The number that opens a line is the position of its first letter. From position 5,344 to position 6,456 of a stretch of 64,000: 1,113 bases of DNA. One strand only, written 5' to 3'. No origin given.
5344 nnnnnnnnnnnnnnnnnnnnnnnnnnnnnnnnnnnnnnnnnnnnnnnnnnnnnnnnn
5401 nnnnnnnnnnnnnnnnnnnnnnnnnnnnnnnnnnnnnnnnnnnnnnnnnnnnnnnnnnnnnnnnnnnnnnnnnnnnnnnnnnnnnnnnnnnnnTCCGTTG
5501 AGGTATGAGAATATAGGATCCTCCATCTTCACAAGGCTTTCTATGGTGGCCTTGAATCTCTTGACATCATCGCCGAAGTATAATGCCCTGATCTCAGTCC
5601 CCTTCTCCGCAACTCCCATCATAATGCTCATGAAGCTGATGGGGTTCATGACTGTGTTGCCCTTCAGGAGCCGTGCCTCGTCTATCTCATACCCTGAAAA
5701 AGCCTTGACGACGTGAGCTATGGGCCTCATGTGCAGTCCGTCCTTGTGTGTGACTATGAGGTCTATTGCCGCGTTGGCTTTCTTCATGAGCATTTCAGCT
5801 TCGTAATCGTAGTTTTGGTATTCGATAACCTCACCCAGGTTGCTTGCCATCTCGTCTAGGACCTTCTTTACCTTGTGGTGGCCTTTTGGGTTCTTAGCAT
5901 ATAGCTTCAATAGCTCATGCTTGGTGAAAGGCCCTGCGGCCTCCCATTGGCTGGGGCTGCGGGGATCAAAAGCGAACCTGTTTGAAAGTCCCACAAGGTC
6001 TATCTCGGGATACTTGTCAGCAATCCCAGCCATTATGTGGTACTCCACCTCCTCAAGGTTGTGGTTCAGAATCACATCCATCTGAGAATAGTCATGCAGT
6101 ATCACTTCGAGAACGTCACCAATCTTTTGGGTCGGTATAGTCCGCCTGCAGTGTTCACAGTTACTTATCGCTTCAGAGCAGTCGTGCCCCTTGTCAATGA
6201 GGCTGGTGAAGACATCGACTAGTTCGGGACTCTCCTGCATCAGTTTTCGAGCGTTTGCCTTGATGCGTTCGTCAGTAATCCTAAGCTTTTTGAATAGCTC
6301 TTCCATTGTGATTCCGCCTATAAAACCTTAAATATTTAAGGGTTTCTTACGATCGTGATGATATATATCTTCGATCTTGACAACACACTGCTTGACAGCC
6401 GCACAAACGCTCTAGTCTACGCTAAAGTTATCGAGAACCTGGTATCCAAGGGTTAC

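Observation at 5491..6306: HPr-like phosphocarrier domain fused to a 185-aa Cys-containing N-terminal domain in an archaeon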

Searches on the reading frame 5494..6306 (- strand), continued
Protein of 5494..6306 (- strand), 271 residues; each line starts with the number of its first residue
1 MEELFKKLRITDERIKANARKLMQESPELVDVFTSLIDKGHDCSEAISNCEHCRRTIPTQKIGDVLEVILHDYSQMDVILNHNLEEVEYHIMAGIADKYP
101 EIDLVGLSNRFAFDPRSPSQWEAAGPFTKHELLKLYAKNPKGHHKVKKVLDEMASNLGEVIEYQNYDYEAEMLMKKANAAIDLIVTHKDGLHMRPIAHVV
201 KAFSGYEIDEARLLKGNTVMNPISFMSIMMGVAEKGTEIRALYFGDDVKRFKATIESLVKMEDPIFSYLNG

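Call 43: predict_structure(alignment_id=A3)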
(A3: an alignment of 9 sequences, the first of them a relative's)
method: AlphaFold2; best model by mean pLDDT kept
length: 271 residues; sequences in the alignment: 9
mean_pLDDT: 83.6   pTM: 0.60
mean pLDDT of the five models: 83.6, 82.7, 81.8, 81.4, 79.9
residues with pLDDT >= 90: 128; 70-90: 101; 50-70: 35; < 50: 7
segments of 3 or more residues with pLDDT < 50: 50-55
pLDDT, mean of each block of 10 residues (from residue 1): 73 79 81 68 54 54 77 89 94 92 85 88 90 88 78 94 70 83 93 93 92 86 91 88 95 96 90 44
secondary structure, 60 per line:
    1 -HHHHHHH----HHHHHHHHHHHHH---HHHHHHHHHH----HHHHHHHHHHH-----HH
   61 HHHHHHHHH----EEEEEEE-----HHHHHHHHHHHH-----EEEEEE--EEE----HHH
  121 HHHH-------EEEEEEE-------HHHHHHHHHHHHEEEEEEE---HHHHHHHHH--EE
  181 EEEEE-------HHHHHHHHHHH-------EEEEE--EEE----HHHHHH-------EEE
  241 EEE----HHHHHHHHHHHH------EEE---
elements in order: H2-8 H13-25 H29-38 H43-53 H59-69 E74-80 H86-97 E103-108 E111-113 H118-124 E132-138 H146-157 E158-164 H168-176 E179-185 H193-203 E211-215 E218-220 H225-230 E238-243 H248-259 E266-268
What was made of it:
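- The inter-domain arrangement is uncertain (pTM 0.60, call 43).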

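Call 54: find_encoding_contigs(protein=P0006, flank=10000, max_places=3)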
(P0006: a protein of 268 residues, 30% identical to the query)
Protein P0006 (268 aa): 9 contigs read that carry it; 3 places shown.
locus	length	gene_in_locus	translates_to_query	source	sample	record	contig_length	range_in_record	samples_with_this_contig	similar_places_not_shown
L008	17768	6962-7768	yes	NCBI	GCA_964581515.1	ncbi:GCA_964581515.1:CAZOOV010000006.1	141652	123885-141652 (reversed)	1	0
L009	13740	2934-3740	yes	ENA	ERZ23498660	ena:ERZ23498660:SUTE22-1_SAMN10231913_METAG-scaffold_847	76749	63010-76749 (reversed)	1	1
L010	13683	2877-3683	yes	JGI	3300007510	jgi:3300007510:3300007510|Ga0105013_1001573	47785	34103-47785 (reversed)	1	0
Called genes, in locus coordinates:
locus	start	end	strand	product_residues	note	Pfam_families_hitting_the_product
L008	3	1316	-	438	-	?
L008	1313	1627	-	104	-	-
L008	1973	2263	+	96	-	PF04010:DUF357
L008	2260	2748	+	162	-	PF01850:PIN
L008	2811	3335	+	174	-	PF00857:Isochorismatase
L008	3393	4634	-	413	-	PF00999:Na_H_Exchanger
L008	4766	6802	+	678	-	PF04851:ResIII, PF00270:DEAD, PF22527:DEXQc_Suv3 (weak), PF00271:Helicase_C (weak), PF08148:DSHCT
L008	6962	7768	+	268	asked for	PF00381:PTS-HPr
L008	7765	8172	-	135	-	-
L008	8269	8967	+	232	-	PF09997:DUF2238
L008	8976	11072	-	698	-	PF00133:tRNA-synt_1, PF01921:tRNA-synt_1f (faint), PF09334:tRNA-synt_1g, PF01406:tRNA-synt_1e, PF19303:Anticodon_3, PF08264:Anticodon_1 (weak), PF01588:tRNA_bind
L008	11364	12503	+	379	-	PF01594:AI-2E_transport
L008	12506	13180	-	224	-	PF05124:S_layer_C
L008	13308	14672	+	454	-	PF13393:tRNA-synt_His, PF00587:tRNA-synt_2b, PF03129:HGTP_anticodon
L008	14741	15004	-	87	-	-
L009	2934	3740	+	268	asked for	PF00381:PTS-HPr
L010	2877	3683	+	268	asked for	PF00381:PTS-HPr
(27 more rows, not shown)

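Call 55: find_encoding_contigs(protein=P0010, flank=10000, max_places=3)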
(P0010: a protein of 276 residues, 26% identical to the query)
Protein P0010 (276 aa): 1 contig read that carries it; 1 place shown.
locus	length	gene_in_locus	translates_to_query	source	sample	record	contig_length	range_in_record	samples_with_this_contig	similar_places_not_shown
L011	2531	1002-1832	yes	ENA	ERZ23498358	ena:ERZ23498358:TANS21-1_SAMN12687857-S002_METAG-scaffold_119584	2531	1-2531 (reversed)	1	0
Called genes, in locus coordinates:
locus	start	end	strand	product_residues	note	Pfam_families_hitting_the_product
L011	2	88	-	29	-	?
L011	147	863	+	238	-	PF09754:PAC2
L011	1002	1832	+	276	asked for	PF00381:PTS-HPr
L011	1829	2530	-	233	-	?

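Call 57: find_related_loci(query=A6, collection=genome_contigs, flank=10000)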
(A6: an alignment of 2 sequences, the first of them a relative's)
Query A6 (267 aa) in genome_contigs; peptide patterns used: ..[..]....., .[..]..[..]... (x = any residue, [..] = any of these).
540 stretches matched a pattern; 1 encode a relative of the query (tblastn E <= 1e-3); 1 distinct loci.
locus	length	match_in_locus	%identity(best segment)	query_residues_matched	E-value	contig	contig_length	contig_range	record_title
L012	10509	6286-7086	100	1-267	0e+0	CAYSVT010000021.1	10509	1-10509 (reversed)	MAG TPA_asm: Candidatus Woesearchaeota archaeon isolate binchicken_co266_155 genome assembly, contig: NODE_11681_length_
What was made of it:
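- The contexts are archaeal, and one genome is titled Candidatus Woesearchaeota (call 57).
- Tried and rejected: The scan with the P0009/P0012 pair recovered only L012 (call 57).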

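Call 58: find_homologous_proteins(query=A3, max_evalue=0.001)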
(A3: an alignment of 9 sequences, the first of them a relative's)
Query A3 (9 sequences) (271 aa, profile of the alignment): 7 proteins with E <= 0.001 among 4098 candidates.
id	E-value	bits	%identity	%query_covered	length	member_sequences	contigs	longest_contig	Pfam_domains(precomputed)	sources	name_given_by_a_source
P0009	2.0e-94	334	25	66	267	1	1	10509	PF00381.25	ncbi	-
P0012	2.4e-93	330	23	76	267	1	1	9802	PF00381.25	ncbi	-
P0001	2.0e-88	314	100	100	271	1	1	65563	PF00381.25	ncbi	-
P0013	9.5e-18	82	31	24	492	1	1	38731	PF00381.25,PF00359.28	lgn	-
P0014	2.0e-16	78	31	24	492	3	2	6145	PF00381.25,PF00359.28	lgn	-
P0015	5.9e-11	60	33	28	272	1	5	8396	PF00381.25,PF00072.31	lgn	-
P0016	3.4e-4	38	26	31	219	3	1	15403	PF03610.22,PF00381.25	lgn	-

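Call 73: find_encoding_contigs(protein=P0011, flank=6000, max_places=3)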
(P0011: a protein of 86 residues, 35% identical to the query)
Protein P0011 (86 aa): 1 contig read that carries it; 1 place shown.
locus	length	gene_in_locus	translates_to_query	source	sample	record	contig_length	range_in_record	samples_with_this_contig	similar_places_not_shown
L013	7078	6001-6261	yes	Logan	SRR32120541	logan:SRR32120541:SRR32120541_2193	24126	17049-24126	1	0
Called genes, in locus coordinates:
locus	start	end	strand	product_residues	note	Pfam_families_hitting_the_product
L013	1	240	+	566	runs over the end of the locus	PF00364:Biotin_lipoyl, PF25984:BSH_YknX (faint), PF01134:GIDA (weak), PF07992:Pyr_redox_2, PF12831:FAD_oxidored, PF13738:Pyr_redox_3, PF00070:Pyr_redox, PF02852:Pyr_redox_dim, +5 more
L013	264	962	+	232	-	PF21948:LplA-B_cat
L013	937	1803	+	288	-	PF16881:LIAS_N, PF04055:Radical_SAM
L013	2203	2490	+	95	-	PF06923:GutM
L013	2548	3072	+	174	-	PF03608:EII-GUT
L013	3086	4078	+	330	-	PF03612:EIIBC-GUT_N, PF07663:EIIBC-GUT_C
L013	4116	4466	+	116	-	PF03829:PTSIIA_gutA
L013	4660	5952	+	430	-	PF03447:NAD_binding_3 (weak), PF21135:DRL_cat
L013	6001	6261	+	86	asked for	PF00381:PTS-HPr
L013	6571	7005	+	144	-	-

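Call 81: find_encoding_contigs(protein=P0002, flank=1000, max_places=3)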
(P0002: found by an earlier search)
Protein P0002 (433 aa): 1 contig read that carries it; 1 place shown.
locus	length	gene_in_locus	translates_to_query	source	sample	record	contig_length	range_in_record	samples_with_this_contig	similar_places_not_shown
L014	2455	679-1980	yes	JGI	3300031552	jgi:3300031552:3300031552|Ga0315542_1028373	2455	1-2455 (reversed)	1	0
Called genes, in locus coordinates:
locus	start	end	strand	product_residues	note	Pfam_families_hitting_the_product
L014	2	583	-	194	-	?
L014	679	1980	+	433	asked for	PF01336:tRNA_anti-codon, PF00152:tRNA-synt_2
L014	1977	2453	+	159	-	?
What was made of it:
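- Tried and rejected: The look-up for the neighbouring AsxRS gave only a 2.4-kb JGI contig with no taxonomy (call 81).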

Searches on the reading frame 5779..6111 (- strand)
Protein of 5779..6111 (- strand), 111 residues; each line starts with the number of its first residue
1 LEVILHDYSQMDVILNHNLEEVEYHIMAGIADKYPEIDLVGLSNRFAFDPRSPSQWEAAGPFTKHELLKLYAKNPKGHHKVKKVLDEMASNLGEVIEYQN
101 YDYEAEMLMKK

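Call 49: search_solved_structures(query=A5, max_evalue=10, show_alignments=2)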
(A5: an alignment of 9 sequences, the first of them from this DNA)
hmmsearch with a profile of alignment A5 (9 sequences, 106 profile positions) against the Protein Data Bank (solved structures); distinct sequences matched with E-value up to 10: 0.
